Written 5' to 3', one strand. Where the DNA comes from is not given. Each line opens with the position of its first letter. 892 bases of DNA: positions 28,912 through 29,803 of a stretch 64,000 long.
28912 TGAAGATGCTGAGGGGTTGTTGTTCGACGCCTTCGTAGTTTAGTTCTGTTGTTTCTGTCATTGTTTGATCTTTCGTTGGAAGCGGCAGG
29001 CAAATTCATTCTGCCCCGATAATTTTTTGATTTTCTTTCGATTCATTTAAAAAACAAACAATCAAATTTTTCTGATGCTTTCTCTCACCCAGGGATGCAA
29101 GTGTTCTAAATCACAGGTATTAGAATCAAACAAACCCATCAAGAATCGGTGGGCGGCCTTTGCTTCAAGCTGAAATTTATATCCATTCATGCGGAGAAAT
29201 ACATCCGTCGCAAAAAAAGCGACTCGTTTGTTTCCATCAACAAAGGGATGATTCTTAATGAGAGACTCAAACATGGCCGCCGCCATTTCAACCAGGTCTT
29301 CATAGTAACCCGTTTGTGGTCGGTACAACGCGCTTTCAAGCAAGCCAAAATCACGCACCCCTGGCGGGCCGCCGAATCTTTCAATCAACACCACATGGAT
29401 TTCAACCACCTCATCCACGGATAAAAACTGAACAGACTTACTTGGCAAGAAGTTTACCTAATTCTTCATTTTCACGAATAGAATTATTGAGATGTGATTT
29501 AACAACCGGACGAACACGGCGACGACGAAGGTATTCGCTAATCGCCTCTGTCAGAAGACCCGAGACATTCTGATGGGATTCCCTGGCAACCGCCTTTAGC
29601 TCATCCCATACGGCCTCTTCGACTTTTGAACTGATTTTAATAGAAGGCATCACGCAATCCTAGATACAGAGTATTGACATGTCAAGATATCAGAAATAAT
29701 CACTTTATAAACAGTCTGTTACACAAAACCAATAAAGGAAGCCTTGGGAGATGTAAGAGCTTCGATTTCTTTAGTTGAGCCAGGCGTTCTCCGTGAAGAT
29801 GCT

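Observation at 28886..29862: Phd/Doc toxin-antitoxin cassette inserted upstream of parC and flanked by ~87-bp direct repeats of the parC 5' end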

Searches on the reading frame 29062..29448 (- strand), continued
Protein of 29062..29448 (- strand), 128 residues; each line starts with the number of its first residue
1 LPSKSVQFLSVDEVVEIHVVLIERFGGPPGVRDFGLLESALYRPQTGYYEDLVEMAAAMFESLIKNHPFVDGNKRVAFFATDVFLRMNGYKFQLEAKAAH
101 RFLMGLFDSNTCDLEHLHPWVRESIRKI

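Call 67: search_dna_similar(query=window:29062-29448:-, collection=phages, mode=protein, max_rows=8)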
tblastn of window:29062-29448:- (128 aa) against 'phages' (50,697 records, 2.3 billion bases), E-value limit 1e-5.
Records with a match: 72; places in all: 72; records where one place covers at least 80% of the query: 14.
Best place of each record, by identity: <60% 72.
By first word of the organism name: Streptococcus 29; Escherichia 15; Gordonia 6; Staphylococcus 4; Salmonella 3; Pseudomonas 2; Enterococcus 2; Mycobacterium 2; Rhizobium 2; Enterobacteria 2; and 5 more.
By host as written in the record: Escherichia coli 9; - 7; Streptococcus suis 6; Gordonia terrae 3612 6; Salmonella enterica subsp. enterica serovar Indiana J46 2; Escherichia coli C600 2; Staphylococcus epidermidis 36-1 2; Streptococcus suis JS7 1; and 37 more.
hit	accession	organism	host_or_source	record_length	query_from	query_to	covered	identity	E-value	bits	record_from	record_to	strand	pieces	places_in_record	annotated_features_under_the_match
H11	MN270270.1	Streptococcus phage phi-SsuJS7_SSU0237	Streptococcus suis JS7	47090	6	122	91%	34.4%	2e-15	76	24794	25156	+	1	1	death on curing protein | prevent host death protein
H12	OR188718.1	Pseudomonas phage LPPA56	Pseudomonas aeruginosa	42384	4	121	92%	34.1%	3e-10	62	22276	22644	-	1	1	hypothetical protein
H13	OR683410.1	Pseudomonas phage Sirocco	Pseudomonas aeruginosa 188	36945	4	121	92%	33.1%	2e-9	59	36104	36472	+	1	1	type II toxin-antitoxin system death-on-curing family toxin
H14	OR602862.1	Moorella phage MTATph1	Moorella thermoacetica DSM 103132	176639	6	125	94%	32.0%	4e-14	73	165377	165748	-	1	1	Doc-like toxin | hypothetical protein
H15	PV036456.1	Monoglobales phage CHVD 5762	Monoglobales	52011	6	125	94%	32.0%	2e-13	71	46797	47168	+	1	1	Doc-like toxin | hypothetical protein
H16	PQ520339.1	Enterococcus phage IME_EF3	-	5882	4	126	96%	30.8%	3e-10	62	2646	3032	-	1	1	record has no annotation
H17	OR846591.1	Enterococcus phage Efs 1-1-1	Enterococcus faecalis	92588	4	126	96%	30.8%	3e-10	62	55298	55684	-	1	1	record has no annotation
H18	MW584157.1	Mycobacterium phage prophi68-1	Mycobacterium abscessus GD68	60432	6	125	94%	30.5%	6e-7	52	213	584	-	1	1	2: antitoxin | 3: GepA-like toxin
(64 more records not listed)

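Call 69: find_encoding_contigs(protein=P0002, flank=4000, max_places=4)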
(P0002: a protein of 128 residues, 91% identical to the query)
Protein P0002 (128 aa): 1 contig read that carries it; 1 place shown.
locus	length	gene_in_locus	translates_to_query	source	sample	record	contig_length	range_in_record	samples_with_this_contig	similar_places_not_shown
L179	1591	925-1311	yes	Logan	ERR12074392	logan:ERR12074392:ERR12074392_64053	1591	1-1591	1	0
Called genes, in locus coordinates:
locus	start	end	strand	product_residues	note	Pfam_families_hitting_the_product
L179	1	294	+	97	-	?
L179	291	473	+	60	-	-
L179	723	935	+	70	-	-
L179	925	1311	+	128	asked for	PF02661:Fic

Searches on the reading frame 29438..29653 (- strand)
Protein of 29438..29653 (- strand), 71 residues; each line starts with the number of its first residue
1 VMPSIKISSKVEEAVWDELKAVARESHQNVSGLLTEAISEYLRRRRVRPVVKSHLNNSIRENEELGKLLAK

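Call 5: search_protein_families(library=pfam, proteins=[window:29438-29653:-], max_evalue=0.01)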
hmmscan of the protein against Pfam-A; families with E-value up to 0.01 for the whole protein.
window:29438-29653:- (71 aa): 2 families
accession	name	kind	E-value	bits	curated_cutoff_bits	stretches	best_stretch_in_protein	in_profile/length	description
PF13467.12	RHH_4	-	0.0052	17.2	25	1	8-37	14-43/67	Ribbon-helix-helix domain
PF07362.18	CcdA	-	0.007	17.1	22.4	0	17-46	10-39/71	Post-segregation antitoxin CcdA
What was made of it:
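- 29438..29653 (-): Ribbon-helix-helix (CopG-like) antitoxin gene of 70-71 aa. It overlaps doc by 11 nt. Weak Pfam RHH_4 and CcdA hits (call 5).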

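Call 27: search_protein_families(library=ncbifam, proteins=[window:29438-29653:-], max_evalue=0.01)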
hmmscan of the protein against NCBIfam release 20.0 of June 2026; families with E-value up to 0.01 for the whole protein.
window:29438-29653:- (71 aa): 0 families

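Call 45: search_solved_structures(query=window:29438-29653:-, max_evalue=10)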
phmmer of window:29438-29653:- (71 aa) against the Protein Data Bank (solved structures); distinct sequences matched with E-value up to 10: 1.
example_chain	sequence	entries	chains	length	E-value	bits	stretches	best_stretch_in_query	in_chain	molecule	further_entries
8vd6_A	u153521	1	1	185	0.066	17.2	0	25-52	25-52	CAP REPEAT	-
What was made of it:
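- On Phd/Doc module in the strict sense: There is no PDB sequence match to Phd (call 45).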

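Call 47: search_solved_structures(query=A6, max_evalue=10)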
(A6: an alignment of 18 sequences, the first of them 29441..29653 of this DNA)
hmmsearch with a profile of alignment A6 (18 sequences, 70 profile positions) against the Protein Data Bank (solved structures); distinct sequences matched with E-value up to 10: 5.
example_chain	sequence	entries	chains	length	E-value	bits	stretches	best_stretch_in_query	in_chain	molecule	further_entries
6iya_A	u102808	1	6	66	0.0033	20.9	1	1-52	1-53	Transcriptional regulator CopG family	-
7etr_A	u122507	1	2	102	0.0071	19.8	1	1-53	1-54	Transcriptional regulator CopG family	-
6egc_A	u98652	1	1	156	0.7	13.4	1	46-68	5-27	SC_2L4HC2_23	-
2k9i_A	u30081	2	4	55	0.84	13.2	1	4-44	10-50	Uncharacterized protein ORF56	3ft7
6xrw_B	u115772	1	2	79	0.87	13.1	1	2-46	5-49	Ribbon-helix-helix protein, CopG family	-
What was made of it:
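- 29438..29653 (-): A profile of 18 homologues hits CopG-family RHH structures 6iya and 7etr (E = 0.003-0.007, call 47).
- On Phd/Doc module in the strict sense: The profile hits CopG-family RHH proteins 6iya and 7etr (call 47).
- Closest known: Type II toxin-antitoxin systems of the Doc. Different: The antitoxin is an RHH/CopG-like protein, not Phd/YefM (calls 5, 45, 47).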

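Call 48: search_protein_families(library=padloc, proteins=[window:29441-29653:-], max_evalue=0.01)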
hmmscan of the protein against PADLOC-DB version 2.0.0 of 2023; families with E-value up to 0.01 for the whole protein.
window:29441-29653:- (71 aa): 0 families
